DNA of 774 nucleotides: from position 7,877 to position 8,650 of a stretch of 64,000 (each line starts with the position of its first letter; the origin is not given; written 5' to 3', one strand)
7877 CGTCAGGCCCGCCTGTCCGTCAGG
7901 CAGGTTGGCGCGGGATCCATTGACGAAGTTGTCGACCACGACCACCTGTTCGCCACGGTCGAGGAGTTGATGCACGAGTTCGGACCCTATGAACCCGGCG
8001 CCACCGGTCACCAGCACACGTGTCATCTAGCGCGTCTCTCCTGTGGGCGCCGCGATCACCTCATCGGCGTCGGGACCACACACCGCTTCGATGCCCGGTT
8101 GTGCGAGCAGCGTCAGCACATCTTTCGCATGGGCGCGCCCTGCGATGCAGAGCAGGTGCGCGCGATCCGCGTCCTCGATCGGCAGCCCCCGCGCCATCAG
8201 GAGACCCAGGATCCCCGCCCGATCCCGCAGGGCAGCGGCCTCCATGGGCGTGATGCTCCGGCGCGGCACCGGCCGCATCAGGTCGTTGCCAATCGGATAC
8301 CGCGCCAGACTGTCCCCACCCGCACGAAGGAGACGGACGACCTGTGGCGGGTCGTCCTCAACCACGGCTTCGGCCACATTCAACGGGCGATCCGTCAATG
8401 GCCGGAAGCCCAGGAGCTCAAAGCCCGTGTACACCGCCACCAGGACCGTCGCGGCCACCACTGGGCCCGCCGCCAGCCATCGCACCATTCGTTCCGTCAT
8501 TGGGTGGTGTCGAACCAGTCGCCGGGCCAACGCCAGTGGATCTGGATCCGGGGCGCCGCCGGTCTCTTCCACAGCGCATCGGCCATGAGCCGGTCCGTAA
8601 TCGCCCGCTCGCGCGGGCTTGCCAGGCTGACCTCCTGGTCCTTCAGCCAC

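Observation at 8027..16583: Triplicated cassette: a polytopic membrane protein of about 470-490 aa paired with a signal-anchored ankyrin-like partner of about 150 aa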

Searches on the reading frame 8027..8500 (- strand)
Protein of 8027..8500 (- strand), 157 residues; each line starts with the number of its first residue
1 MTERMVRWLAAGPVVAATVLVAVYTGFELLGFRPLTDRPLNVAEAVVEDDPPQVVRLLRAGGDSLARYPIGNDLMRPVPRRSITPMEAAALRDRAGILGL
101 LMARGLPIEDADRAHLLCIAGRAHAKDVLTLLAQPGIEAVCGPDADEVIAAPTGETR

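Call 9: search_protein_families(library=pfam, proteins=[window:8027-8500:-], max_evalue=1)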
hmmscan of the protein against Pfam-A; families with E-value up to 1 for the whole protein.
window:8027-8500:- (157 aa): 0 families

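Call 10: search_protein_families(library=ncbifam, proteins=[window:8027-8500:-], max_evalue=1)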
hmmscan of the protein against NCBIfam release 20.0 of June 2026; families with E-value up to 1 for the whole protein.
window:8027-8500:- (157 aa): 0 families

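Call 23: find_homologous_proteins(query=window:8027-8500:-, max_evalue=0.01)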
Query window:8027-8500:- (157 aa): 5 proteins with E <= 0.01 among 340 candidates.
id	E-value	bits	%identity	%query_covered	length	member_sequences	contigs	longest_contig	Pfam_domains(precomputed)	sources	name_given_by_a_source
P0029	8.8e-95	333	100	100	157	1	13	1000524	-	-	-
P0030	1.0e-47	180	57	97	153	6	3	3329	-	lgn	-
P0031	1.1e-46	177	59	100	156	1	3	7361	-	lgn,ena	-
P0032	1.3e-39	154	53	97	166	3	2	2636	-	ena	-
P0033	3.1e-37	146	51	97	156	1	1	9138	-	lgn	-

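Call 48: find_homologous_proteins(query=A3, max_evalue=0.001)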
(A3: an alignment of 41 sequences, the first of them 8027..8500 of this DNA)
Query A3 (41 sequences) (157 aa, profile of the alignment): 16 proteins with E <= 0.001 among 8000 candidates.
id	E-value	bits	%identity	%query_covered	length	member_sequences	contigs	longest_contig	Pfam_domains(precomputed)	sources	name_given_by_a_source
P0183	5.6e-42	161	26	80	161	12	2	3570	-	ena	-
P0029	3.0e-34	136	100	100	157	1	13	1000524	-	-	-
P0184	4.4e-30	122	35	41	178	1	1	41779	-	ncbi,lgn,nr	ncbi:MAG: hypothetical protein HOP16_12775 [Acidobacteria bacterium]|nr:hypothetical protein [Acidob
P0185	5.7e-30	122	41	20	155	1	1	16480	-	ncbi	-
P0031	2.7e-27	113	59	100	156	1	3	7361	-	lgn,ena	-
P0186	1.8e-26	111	35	15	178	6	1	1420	-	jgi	jgi:hypothetical protein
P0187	4.6e-25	106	22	66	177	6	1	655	-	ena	-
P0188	3.9e-24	103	23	66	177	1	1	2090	-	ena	-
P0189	1.6e-21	95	43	13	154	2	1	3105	-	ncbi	-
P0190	2.0e-21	94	22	59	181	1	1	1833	-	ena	-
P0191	3.6e-21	93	33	29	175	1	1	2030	-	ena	-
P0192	8.0e-21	92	30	35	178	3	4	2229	-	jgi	jgi:hypothetical protein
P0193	8.8e-19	86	33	15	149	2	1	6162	-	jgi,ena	jgi:hypothetical protein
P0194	1.0e-5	43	32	47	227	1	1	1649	PF13606.13,PF13857.13,PF12796.14,PF00023.37,PF13637.13,PF24521.3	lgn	-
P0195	1.4e-4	39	27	63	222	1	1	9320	PF13606.13,PF13857.13,PF12796.14,PF00023.37,PF13637.13,PF24521.3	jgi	jgi:uncharacterized protein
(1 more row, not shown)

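Call 49: search_solved_structures(query=A3, max_evalue=10, show_alignments=2)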
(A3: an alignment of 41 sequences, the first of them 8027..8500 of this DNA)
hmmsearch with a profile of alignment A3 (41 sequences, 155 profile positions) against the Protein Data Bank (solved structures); distinct sequences matched with E-value up to 10: 495 (the best 60 are shown).
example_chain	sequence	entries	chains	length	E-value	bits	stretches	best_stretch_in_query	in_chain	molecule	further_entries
4rlv_A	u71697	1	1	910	2.9e-45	156.9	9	83-142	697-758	Ankyrin-1, Ankyrin-2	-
6mol_A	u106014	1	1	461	2.1e-38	134.6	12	86-137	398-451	Monoextended DARPin R12 (M_R12)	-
5le2_A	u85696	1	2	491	4e-37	130.4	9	45-115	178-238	DDD_D12_15_D12_15_D12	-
5lec_A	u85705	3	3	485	1.5e-36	128.6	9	46-115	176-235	DDD_D12_12_D12_12_D12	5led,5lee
5y4d_A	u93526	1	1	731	5.1e-35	123.6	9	87-140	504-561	Ankyrin-1,Ankyrin-2,Ankyrin-2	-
5leb_A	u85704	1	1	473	5.3e-34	120.3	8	48-115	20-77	DDD_D12_06_D12_06_D12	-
7tw3_G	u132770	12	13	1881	2.9e-33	117.9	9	83-138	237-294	Ankyrin-1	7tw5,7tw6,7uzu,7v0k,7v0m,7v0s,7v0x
5lel_A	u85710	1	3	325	1.2e-28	102.9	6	86-137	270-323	DD_Off7_10_3G124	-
5lea_A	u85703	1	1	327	1.4e-27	99.5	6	87-137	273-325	DD_Off7_12_3G124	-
5y4f_A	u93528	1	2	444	3.8e-27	98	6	83-142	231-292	Ankyrin-2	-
5lem_A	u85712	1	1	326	7.7e-27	97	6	86-137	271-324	DD_Off7_11_3G124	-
5le8_A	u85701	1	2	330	1.3e-26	96.3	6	46-115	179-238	DD_D12_15_D12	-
6f5e_A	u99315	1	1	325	1.8e-26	95.8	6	46-115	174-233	DD_D12_10_47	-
5vkq_A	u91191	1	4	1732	1.9e-26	95.7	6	81-138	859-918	No mechanoreceptor potential C isoform L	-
5le9_A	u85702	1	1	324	2.4e-26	95.4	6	87-137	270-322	DD_Off7_09_3G124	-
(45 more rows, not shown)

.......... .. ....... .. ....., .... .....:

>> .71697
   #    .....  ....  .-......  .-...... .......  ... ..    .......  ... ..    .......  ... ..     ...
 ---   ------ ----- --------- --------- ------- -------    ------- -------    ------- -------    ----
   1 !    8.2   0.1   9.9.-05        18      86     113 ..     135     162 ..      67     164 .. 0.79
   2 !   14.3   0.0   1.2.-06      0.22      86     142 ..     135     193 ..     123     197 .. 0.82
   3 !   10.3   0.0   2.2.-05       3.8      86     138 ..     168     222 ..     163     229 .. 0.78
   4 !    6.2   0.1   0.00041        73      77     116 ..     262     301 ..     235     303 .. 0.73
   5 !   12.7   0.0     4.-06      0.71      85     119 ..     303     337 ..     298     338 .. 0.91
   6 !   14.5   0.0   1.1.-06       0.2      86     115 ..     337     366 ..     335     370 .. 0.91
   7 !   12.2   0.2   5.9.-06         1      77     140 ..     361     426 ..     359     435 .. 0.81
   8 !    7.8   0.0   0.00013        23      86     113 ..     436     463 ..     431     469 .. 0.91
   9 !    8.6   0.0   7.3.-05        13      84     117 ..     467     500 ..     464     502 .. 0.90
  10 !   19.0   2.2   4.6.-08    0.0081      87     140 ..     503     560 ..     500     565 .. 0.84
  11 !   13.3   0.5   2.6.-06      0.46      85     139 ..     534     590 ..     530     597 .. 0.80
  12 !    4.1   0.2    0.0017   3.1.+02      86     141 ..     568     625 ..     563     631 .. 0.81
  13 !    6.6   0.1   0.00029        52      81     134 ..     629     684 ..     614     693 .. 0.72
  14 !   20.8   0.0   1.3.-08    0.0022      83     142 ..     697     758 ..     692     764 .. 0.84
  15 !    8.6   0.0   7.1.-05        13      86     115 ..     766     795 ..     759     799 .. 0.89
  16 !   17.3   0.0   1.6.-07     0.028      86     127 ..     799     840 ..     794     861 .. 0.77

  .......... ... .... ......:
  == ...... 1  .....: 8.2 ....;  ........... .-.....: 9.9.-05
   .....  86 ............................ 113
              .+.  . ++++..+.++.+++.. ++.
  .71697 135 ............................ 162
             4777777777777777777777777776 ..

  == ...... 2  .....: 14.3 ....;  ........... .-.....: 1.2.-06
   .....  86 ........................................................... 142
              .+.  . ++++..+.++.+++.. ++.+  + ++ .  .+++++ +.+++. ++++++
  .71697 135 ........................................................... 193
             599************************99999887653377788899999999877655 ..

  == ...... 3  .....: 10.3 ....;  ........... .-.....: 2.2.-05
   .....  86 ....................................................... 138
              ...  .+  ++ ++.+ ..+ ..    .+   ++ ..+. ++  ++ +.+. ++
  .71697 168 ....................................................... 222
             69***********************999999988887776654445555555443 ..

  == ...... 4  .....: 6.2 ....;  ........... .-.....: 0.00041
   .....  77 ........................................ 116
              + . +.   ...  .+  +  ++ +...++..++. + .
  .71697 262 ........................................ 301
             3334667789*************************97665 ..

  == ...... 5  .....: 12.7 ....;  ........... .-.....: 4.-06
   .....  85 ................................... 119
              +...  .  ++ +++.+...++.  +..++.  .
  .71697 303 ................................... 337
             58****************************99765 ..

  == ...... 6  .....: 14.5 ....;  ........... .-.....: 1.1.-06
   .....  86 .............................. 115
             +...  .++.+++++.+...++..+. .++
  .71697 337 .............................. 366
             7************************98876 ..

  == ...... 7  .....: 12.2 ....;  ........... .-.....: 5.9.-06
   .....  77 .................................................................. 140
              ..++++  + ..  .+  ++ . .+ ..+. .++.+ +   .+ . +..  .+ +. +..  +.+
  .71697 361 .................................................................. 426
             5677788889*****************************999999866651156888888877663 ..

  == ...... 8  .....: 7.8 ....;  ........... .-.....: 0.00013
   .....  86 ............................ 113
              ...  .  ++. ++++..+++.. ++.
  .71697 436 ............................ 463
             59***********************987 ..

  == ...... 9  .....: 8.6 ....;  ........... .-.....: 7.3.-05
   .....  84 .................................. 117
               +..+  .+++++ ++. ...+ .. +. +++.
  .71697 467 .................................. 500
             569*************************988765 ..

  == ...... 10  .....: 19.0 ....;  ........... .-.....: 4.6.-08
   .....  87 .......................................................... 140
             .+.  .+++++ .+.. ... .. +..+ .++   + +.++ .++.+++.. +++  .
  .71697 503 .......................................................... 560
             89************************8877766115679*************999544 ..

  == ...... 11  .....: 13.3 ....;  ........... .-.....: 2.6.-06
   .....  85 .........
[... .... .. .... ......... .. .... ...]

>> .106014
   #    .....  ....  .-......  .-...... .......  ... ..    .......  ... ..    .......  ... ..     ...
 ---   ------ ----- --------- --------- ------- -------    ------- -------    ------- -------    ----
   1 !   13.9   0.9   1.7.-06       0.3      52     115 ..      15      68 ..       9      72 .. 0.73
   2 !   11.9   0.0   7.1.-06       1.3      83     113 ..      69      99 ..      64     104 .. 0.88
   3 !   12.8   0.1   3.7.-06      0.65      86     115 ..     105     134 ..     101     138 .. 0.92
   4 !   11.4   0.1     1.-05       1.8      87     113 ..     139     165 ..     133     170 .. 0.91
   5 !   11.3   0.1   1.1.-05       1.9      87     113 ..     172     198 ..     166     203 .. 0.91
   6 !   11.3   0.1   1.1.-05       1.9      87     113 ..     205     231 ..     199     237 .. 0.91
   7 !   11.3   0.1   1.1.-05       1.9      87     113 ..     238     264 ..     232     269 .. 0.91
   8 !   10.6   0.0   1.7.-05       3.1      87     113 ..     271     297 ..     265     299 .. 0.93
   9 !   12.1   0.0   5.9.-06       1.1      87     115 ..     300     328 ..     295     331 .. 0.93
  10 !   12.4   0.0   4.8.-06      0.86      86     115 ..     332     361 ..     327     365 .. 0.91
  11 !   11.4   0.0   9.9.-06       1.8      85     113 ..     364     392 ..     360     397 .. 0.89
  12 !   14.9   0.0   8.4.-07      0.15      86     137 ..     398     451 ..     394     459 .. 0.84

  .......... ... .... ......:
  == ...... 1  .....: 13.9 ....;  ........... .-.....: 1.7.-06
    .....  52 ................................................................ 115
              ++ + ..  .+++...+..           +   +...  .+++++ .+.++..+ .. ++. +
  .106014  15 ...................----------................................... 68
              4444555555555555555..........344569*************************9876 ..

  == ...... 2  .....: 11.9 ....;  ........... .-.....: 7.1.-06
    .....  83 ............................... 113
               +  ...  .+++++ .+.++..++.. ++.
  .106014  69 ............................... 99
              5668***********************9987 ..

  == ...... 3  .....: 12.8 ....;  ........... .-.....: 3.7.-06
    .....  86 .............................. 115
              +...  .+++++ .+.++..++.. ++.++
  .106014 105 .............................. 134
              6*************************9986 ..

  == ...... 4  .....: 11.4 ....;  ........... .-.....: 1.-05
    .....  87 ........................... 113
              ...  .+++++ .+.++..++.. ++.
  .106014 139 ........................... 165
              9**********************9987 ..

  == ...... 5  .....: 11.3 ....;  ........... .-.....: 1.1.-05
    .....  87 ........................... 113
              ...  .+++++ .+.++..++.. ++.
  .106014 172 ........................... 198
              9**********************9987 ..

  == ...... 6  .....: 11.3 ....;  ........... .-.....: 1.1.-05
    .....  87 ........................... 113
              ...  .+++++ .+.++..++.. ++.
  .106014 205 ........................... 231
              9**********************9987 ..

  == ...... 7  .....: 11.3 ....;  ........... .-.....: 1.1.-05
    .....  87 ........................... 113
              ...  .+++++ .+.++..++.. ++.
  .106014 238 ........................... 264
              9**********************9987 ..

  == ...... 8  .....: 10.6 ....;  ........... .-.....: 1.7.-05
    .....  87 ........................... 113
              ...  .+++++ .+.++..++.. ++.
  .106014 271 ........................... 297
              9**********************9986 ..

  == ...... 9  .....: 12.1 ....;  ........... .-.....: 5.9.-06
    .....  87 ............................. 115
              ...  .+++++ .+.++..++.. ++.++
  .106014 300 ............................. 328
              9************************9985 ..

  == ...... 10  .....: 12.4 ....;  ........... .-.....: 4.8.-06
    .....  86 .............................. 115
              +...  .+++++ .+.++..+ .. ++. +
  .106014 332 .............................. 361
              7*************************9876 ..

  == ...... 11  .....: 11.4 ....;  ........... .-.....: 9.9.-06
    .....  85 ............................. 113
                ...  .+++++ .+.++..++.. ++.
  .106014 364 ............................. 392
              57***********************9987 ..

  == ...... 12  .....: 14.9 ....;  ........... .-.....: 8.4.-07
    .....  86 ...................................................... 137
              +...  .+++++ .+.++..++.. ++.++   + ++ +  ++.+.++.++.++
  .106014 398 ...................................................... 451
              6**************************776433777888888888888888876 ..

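Call 68: predict_structure(alignment_id=A4)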
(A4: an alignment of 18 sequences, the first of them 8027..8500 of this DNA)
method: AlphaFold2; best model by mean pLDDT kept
length: 157 residues; sequences in the alignment: 18
mean_pLDDT: 84.8   pTM: 0.69
mean pLDDT of the five models: 84.8, 83.4, 83.3, 83.1, 82.6
residues with pLDDT >= 90: 86; 70-90: 46; 50-70: 22; < 50: 3
segments of 3 or more residues with pLDDT < 50: 155-157
pLDDT, mean of each block of 10 residues (from residue 1): 79 91 90 70 94 95 92 71 93 96 86 92 95 86 64 51
secondary structure, 60 per line:
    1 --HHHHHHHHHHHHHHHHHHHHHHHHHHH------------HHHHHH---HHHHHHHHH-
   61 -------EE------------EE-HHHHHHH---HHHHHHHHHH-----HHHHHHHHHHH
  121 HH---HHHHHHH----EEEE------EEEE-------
elements in order: H3-29 H42-47 H51-59 H85-91 H95-104 H110-122 H126-132 E137-140 E147-150

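Call 71: fold_search(model_id=the predicted structure, library=pdb)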
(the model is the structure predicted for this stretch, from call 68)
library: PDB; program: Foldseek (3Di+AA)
matches with E <= 10: 736; with E <= 0.001: 0
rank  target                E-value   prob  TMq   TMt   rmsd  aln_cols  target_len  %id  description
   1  5oyj_B                1.8e-02  1.00  0.43  0.43   3.8        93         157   22  Crystal structure of VEGFR-2 domains 4-5 in complex with DARPin D4b (released 2018-03-14)
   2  9s60_B                2.3e-02  1.00  0.43  0.42   3.9        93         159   20  Structural and proteomics analysis of the mouse cathepsin B - DARPin 4m3 complex reveals determinants of species - spe (released 2026-01-14)
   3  7n2b_A                2.4e-02  0.97  0.31  0.15  12.4       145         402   19  A DARPin semi-rigidly fused to the 3TEL crystallization chaperone (released 2021-06-09)
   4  4j7w_A                2.5e-02  1.00  0.44  0.44  13.1       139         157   19  E3_5 DARPin L86A mutant (released 2013-08-14)
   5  6ne2_B                2.7e-02  1.00  0.44  0.36   2.8        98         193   22  Designed repeat protein in complex with Fz7 (released 2019-05-15)
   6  6ne4_B                2.7e-02  1.00  0.44  0.36   2.8        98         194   22  Designed repeat protein specifically in complex with Fz7CRD (released 2019-05-15)
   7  9gtk_I                2.7e-02  1.00  0.44  0.43   3.7        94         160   20  KRAS in complex with DARPin 784_F5 (released 2025-06-25)
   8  8g4e_A                2.8e-02  1.00  0.43  0.40   3.6        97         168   29  Green Fluorescence Protein imaged on a cryo-EM imaging scaffold (released 2023-08-09)
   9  4oav_B                3.0e-02  1.00  0.43  0.11   3.8        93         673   22  Complete human RNase L in complex with 2-5A (5'-ppp heptamer), AMPPCP and RNA substrate. (released 2014-03-12)
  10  5eil_B                3.0e-02  1.00  0.43  0.42   4.2       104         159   25  Computational design of a high-affinity metalloprotein homotrimer containing a metal chelating non-canonical amino aci (released 2016-11-16)
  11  5eil_A                3.0e-02  1.00  0.43  0.42   4.2       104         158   25  Computational design of a high-affinity metalloprotein homotrimer containing a metal chelating non-canonical amino aci (released 2016-11-16)
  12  1n0q_A                3.1e-02  1.00  0.44  0.73   2.2       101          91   21  3ANK: A designed ankyrin repeat protein with three identical consensus repeats (released 2003-01-28)
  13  5oou                  3.1e-02  1.00  0.44  0.42   3.9        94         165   21  Designed Ankyrin Repeat Protein (DARPin) YTRL-1 selected by directed evolution against Lysozyme (released 2018-08-29)
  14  2v5q_C                3.1e-02  1.00  0.43  0.51   3.8        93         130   22  CRYSTAL STRUCTURE OF WILD-TYPE PLK-1 KINASE DOMAIN IN COMPLEX WITH A SELECTIVE DARPIN (released 2008-04-01)
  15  4g8l_C                3.1e-02  1.00  0.43  0.24  11.1       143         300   17  Active state of intact sensor domain of human RNase L with 2-5A bound (released 2012-10-31)
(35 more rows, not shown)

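Call 83: find_encoding_contigs(protein=P0193, flank=5000, max_places=2)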
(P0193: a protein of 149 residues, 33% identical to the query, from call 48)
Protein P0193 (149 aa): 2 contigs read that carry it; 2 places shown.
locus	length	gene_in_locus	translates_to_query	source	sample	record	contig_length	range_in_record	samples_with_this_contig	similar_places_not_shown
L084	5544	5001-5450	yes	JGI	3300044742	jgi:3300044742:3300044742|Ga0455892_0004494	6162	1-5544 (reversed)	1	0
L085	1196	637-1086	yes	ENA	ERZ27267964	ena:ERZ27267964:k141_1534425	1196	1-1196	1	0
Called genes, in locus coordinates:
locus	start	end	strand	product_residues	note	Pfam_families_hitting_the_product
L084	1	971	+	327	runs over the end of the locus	-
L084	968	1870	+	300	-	-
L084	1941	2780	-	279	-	PF13489:Methyltransf_23, PF08241:Methyltransf_11, PF08242:Methyltransf_12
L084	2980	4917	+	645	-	-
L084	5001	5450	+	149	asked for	-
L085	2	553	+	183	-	?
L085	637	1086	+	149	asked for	-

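Call 84: find_encoding_contigs(protein=P0189, flank=5000, max_places=2)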
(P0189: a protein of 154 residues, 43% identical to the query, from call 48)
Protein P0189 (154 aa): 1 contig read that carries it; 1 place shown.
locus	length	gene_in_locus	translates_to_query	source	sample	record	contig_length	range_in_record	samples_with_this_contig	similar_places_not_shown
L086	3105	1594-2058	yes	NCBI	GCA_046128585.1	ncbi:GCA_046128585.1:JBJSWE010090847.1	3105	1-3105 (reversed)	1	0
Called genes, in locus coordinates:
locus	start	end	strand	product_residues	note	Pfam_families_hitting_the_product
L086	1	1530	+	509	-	?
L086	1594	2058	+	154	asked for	-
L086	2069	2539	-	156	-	-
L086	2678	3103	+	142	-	?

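Call 85: find_encoding_contigs(protein=P0183, flank=5000, max_places=2)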
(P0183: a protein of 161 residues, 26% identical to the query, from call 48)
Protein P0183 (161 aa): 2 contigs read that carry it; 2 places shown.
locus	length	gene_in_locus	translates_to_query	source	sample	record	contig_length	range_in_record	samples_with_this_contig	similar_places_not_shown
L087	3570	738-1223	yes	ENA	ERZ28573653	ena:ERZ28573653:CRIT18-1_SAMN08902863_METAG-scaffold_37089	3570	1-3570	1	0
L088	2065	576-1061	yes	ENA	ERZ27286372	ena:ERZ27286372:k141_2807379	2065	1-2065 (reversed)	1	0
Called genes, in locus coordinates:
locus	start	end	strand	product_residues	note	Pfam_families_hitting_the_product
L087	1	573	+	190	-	?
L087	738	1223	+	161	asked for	-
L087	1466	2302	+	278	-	-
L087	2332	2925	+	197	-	PF00884:Sulfatase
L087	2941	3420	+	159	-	PF01668:SmpB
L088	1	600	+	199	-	?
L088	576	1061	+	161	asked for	-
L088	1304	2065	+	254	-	?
